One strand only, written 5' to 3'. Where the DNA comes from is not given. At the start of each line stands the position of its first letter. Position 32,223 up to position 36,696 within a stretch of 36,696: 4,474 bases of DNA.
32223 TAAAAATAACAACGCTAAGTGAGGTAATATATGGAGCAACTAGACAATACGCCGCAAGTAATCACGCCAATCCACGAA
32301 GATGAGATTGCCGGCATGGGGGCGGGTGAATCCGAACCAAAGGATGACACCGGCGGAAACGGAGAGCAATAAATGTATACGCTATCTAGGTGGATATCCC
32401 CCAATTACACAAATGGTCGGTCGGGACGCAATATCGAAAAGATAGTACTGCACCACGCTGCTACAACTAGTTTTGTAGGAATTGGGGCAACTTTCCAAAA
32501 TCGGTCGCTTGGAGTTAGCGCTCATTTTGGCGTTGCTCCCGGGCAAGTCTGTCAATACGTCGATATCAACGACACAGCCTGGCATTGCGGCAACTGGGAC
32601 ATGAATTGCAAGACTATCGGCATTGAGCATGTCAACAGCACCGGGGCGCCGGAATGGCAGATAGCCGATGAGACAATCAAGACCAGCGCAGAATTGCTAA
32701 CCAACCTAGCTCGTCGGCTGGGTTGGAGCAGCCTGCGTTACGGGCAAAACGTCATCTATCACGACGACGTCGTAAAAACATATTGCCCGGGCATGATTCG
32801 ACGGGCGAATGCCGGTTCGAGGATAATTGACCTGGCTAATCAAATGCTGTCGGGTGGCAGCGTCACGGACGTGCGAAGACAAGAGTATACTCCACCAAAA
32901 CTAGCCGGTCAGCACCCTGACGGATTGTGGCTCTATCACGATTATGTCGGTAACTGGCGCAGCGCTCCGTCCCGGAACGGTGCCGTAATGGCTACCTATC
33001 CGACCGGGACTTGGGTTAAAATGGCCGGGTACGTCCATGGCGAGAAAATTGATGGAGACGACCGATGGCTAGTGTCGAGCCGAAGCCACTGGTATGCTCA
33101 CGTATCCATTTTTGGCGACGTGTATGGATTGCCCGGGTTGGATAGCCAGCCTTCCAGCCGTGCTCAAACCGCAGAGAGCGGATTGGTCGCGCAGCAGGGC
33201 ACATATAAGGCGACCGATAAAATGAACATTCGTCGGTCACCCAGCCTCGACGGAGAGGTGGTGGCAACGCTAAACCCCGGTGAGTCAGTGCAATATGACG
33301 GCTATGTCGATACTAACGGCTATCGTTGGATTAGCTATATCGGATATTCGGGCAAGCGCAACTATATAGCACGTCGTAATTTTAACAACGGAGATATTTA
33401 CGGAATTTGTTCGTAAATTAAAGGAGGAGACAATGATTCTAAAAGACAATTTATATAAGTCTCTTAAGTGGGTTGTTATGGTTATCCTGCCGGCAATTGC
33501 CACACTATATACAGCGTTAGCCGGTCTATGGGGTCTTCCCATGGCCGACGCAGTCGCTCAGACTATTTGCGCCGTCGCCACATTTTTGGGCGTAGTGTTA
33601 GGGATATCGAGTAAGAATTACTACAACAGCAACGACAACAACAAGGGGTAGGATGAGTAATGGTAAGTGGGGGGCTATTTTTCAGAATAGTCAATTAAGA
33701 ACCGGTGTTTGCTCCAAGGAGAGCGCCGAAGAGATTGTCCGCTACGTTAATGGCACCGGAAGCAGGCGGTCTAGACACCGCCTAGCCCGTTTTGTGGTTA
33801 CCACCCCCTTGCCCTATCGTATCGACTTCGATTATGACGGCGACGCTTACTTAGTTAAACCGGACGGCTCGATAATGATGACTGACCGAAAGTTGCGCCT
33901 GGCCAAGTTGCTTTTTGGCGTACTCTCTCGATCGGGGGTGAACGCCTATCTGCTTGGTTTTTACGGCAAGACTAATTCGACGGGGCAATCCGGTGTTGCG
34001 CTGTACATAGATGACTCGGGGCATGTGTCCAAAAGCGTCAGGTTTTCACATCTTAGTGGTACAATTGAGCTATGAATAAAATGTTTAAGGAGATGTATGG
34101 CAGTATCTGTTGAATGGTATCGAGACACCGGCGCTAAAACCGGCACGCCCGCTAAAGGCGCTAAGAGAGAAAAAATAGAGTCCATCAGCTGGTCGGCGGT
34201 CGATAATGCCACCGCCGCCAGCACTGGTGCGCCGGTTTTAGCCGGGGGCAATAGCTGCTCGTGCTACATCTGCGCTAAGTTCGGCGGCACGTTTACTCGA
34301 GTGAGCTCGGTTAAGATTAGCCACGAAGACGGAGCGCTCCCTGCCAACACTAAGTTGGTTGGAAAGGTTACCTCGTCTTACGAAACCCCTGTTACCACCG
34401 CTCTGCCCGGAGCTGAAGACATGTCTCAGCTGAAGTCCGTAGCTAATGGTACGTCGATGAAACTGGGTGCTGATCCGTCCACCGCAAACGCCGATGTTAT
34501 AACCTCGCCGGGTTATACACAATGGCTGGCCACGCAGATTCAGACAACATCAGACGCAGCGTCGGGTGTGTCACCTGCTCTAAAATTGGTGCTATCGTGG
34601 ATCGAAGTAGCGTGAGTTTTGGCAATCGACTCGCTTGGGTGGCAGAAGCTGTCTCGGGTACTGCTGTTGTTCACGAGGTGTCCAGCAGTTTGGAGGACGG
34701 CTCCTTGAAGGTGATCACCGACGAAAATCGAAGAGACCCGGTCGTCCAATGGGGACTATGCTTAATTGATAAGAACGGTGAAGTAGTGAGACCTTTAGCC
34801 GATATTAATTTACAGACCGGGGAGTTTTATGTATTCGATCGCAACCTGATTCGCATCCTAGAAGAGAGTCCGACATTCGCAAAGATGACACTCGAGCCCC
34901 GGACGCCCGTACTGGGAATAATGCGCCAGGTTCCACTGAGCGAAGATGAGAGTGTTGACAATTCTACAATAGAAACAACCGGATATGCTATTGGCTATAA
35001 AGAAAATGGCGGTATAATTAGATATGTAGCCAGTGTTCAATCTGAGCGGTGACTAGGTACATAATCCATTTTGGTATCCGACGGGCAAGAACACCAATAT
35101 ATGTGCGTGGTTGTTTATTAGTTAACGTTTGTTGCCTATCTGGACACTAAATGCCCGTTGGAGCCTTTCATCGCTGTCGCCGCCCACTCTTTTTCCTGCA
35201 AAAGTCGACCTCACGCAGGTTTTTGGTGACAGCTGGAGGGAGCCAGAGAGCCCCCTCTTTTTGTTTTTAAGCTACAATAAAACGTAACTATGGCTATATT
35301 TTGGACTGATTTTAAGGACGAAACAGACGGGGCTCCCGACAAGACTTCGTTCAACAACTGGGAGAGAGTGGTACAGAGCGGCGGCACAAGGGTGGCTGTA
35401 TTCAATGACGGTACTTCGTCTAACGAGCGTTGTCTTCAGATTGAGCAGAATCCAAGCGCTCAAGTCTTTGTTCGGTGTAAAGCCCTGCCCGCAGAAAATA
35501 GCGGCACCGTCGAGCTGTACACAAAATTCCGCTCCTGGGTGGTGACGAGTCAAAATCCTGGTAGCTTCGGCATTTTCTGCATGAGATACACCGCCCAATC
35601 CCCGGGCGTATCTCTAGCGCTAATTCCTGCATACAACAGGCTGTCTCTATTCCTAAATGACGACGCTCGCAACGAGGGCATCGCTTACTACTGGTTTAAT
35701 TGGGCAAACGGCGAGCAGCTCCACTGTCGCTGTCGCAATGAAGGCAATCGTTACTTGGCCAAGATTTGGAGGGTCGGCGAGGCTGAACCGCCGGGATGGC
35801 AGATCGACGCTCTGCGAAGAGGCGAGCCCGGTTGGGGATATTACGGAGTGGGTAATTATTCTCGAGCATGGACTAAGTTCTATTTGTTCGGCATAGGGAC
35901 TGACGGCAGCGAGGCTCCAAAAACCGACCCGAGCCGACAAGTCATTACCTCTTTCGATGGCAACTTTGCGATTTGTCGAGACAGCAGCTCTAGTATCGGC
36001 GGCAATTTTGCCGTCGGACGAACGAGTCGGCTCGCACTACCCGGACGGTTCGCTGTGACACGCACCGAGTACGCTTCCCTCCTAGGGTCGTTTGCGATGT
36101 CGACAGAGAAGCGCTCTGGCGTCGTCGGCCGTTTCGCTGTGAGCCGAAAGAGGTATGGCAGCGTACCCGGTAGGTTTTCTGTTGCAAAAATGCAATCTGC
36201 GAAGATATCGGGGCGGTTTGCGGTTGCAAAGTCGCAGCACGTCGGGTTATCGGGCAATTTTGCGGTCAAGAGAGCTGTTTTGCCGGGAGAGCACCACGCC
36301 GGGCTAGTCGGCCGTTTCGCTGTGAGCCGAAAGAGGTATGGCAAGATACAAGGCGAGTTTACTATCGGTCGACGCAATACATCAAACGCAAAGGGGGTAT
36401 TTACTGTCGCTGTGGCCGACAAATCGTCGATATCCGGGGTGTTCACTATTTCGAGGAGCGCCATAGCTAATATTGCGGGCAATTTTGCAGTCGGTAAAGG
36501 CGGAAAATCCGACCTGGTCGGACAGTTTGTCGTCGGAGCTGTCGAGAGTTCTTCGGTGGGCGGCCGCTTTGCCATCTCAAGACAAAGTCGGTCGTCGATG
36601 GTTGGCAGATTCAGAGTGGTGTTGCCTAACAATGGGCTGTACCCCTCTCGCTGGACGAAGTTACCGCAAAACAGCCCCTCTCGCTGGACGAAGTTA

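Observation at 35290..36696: Junction-spanning protein with sixteen 14-residue 'GRFAV' repeats, internal exact DNA duplications and a tandem 33-bp C-terminal repeat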

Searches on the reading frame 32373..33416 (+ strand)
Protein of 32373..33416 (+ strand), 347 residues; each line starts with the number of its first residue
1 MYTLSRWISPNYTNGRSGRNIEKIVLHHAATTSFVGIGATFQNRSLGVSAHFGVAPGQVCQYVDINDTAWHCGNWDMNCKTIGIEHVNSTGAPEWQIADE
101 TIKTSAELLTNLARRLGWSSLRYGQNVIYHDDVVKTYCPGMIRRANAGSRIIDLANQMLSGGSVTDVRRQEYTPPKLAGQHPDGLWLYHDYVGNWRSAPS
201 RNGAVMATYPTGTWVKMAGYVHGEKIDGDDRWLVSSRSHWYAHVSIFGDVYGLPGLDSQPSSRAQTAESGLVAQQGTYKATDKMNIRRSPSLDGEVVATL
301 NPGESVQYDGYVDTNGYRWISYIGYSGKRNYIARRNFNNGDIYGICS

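Call 10: search_protein_families(library=phrogs, proteins=[window:32373-33416:+], max_evalue=0.001)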
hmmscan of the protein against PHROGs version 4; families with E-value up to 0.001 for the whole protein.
window:32373-33416:+ (347 aa): 20 families
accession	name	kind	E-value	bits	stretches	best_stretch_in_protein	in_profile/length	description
phrog_833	-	lysis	4e-35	122.9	1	14-336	23-281/294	endolysin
phrog_19265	-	unknown function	1.8e-33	117.5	1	9-166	12-167/293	-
phrog_14048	-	lysis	3.2e-27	97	1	8-146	14-159/305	endolysin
phrog_7698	-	lysis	1.8e-25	91.4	1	11-176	14-174/316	endolysin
phrog_1794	-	lysis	5.1e-23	83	1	8-322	41-324/336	amidase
phrog_1493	-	lysis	5.4e-21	76.2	1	10-259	23-222/394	endolysin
phrog_1309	-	lysis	5.3e-19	69.9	1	261-340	319-399/410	endolysin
phrog_2338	-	lysis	2.9e-17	64.1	1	11-142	17-155/346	endolysin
phrog_9611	-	lysis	5.5e-15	56.6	1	18-142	20-151/246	endolysin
phrog_670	-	lysis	2.2e-13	51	1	11-143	103-237/596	endolysin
phrog_7470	-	lysis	3.6e-12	46.8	1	195-317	167-280/532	amidase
phrog_8164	-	lysis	7.9e-12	46.1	1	14-136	19-150/320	endolysin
phrog_3088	-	lysis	3.1e-09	37.9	1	23-143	26-144/248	amidase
phrog_4018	-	lysis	2.8e-08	34.8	1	10-143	16-142/285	amidase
phrog_635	-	lysis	6.3e-08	33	0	11-141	182-314/463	endolysin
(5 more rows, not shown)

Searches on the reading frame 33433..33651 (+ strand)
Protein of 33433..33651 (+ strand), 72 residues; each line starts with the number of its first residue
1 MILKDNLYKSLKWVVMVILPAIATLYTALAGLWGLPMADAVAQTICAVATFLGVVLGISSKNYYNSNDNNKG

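Call 10: search_protein_families(library=phrogs, proteins=[window:33433-33651:+], max_evalue=0.001)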
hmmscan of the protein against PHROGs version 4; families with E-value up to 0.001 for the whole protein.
window:33433-33651:+ (72 aa): 3 families
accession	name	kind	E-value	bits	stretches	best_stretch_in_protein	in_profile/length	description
phrog_881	-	lysis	3.1e-22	79.4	1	1-67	1-67/68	holin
phrog_9233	-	lysis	8.8e-20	72.1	1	2-70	13-81/124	holin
phrog_13239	-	unknown function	4.9e-15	57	1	2-64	18-80/138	-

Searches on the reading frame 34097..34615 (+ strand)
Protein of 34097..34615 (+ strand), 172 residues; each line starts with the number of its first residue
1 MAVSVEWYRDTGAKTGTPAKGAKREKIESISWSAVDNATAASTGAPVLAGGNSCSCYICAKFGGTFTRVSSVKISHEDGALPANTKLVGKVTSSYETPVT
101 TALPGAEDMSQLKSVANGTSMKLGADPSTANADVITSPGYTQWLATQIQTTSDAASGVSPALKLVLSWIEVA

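Call 10: search_protein_families(library=phrogs, proteins=[window:34097-34615:+], max_evalue=0.001)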
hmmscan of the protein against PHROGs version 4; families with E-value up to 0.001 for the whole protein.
window:34097-34615:+ (172 aa): 0 families

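Call 63: search_protein_families(library=pfam, proteins=[window:34097-34615:+], max_evalue=0.01)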
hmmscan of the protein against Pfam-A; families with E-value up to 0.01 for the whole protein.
window:34097-34615:+ (172 aa): 0 families

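Call 106: search_solved_structures(query=A8, max_evalue=10, show_alignments=1)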
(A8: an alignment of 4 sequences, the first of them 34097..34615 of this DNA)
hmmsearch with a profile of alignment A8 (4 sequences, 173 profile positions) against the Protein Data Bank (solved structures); distinct sequences matched with E-value up to 10: 3.
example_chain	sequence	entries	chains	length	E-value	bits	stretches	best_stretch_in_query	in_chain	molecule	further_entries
5bp1_A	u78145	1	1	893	0.041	16.9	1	62-148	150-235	Mycocerosic acid synthase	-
5jmd_A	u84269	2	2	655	0.32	14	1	87-133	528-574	Heparinase III protein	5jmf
6ff1_A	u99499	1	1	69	0.65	13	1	67-100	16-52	CsoZ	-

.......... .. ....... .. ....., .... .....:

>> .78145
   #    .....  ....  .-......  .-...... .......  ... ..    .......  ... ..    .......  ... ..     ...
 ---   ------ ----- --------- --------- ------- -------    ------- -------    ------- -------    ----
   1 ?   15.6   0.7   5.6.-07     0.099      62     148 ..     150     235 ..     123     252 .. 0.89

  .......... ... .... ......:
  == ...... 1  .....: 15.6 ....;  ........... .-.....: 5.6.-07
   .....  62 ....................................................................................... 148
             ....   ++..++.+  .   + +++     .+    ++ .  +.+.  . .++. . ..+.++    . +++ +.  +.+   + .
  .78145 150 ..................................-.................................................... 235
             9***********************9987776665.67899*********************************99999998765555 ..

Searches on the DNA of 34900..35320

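Call 65: search_rna_families(source=window, start=34900, end=35320, threshold=evalue, max_evalue=1)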
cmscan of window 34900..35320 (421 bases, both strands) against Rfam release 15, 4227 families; matches with E-value up to 1: 0.
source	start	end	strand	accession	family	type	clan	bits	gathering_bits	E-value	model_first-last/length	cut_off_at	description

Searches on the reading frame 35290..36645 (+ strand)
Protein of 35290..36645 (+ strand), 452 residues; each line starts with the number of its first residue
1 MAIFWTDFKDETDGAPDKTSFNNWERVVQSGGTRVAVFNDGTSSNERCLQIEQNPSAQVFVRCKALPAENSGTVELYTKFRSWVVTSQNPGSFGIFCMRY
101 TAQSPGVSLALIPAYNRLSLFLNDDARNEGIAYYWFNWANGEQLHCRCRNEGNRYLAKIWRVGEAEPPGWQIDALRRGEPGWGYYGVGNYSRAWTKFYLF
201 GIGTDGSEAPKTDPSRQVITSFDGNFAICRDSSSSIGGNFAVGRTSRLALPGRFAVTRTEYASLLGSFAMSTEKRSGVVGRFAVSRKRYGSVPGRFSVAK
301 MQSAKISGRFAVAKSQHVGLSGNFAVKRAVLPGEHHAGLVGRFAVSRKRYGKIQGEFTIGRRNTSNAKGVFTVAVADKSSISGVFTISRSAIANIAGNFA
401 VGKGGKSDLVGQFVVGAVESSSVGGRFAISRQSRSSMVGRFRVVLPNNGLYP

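Call 43: find_homologous_proteins(query=A2, max_evalue=0.00001)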
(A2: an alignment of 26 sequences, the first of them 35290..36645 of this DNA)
Query A2 (26 sequences) (452 aa, profile of the alignment): 8 proteins with E <= 0.00001 among 8000 candidates.
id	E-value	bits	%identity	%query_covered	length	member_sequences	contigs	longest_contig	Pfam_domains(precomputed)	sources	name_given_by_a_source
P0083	2.4e-146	507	23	59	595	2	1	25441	-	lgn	-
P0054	3.2e-144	500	23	83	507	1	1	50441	-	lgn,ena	-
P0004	3.4e-127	444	87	100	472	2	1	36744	-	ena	-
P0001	2.5e-126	441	93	100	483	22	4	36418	-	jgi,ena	jgi:hypothetical protein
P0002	9.7e-126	439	90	100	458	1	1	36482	-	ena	-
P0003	4.0e-123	430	90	100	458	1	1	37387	-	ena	-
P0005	1.1e-122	429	89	100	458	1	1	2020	-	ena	-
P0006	8.4e-122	426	84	100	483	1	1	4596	-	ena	-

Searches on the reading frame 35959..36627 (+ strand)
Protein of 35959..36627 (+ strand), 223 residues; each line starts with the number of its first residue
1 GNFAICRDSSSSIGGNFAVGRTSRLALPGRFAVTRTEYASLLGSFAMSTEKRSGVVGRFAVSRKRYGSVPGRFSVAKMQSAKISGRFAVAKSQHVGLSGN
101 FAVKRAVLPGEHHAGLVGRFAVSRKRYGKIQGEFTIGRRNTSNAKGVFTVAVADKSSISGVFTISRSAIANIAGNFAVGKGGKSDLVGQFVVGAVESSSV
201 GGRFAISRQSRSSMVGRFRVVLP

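Call 89: search_solved_structures(query=A7, max_evalue=10, show_alignments=3)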
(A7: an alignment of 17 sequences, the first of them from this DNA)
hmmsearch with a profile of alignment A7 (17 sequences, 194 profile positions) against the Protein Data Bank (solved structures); distinct sequences matched with E-value up to 10: 2.
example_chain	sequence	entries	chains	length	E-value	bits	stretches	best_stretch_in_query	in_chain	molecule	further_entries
4ll7_A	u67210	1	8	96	0.23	14.2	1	43-86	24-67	SWI5-dependent HO expression protein 3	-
8h0l_A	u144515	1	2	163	0.26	14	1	159-191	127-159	SBDHga1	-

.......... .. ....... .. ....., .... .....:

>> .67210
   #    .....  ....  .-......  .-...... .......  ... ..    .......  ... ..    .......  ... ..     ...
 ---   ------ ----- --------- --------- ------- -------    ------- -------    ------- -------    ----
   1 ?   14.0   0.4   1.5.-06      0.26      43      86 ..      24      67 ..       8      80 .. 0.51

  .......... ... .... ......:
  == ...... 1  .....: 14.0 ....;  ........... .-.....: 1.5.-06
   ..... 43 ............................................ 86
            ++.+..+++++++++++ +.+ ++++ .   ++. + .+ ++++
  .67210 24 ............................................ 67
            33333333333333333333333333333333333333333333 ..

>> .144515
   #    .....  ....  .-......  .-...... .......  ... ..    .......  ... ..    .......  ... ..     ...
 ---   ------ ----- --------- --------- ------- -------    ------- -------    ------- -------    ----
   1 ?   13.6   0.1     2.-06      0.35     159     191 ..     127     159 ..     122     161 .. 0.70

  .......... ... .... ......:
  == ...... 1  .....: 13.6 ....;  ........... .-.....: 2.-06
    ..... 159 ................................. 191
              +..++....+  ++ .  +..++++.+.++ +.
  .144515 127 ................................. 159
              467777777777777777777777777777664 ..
